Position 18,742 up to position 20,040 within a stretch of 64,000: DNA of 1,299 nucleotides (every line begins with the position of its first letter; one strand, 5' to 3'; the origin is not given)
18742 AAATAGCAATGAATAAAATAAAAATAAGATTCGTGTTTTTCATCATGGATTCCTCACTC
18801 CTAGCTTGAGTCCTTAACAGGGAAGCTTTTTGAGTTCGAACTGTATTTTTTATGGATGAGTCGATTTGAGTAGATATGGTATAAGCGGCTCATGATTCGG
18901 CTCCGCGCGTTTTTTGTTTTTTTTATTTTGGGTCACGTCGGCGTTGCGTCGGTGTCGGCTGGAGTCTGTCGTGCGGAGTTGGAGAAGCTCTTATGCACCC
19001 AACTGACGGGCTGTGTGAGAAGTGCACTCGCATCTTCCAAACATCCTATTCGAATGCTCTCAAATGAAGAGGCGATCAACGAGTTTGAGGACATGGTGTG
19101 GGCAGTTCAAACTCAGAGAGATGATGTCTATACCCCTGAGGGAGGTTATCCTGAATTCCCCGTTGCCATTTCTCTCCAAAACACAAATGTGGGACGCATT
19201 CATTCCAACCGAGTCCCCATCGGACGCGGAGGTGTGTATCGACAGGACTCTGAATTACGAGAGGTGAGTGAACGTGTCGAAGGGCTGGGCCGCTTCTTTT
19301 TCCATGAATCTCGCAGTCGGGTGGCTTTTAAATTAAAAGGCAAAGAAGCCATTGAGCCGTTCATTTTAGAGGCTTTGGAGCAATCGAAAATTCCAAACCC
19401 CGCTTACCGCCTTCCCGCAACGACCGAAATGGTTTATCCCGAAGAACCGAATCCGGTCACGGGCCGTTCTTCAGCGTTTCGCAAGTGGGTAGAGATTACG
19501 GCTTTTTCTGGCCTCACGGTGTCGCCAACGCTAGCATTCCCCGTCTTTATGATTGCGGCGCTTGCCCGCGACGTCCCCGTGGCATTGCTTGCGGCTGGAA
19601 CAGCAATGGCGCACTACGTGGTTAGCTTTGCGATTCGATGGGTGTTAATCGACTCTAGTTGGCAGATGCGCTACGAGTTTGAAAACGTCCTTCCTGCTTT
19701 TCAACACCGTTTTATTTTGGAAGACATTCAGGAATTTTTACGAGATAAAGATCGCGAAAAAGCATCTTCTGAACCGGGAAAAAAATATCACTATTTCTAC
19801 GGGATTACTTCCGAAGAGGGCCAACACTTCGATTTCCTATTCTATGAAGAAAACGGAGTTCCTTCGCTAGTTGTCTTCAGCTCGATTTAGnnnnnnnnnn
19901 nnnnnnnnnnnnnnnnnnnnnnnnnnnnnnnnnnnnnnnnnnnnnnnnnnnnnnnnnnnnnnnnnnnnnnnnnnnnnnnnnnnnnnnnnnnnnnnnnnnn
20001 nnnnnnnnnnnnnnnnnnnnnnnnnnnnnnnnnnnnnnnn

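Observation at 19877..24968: Six-gene sigma-54-driven operon: cupin-HDO oxygenase, PLP aminotransferase, O-methyltransferase, DMT exporter, FemAB-like transferase. Candidate undescribed small-molecule pathway.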

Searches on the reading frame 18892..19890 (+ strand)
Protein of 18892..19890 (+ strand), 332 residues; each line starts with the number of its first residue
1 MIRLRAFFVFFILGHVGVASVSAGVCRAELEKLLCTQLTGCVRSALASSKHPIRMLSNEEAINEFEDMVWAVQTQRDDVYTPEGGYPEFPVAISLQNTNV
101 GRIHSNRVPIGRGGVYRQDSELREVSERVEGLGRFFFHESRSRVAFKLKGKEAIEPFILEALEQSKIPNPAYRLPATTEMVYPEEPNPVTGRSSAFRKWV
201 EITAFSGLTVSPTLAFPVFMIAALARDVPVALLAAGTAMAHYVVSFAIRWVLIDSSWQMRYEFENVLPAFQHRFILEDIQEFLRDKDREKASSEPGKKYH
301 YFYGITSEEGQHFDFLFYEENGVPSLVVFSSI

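Call 3: search_protein_families(library=pfam, proteins=[window:18892-19890:+], max_evalue=0.1)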
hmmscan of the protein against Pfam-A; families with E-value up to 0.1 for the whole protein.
window:18892-19890:+ (332 aa): 0 families

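Call 4: search_protein_families(library=ncbifam, proteins=[window:18892-19890:+], max_evalue=0.1)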
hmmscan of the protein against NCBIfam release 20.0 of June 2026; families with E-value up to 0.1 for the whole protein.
window:18892-19890:+ (332 aa): 0 families
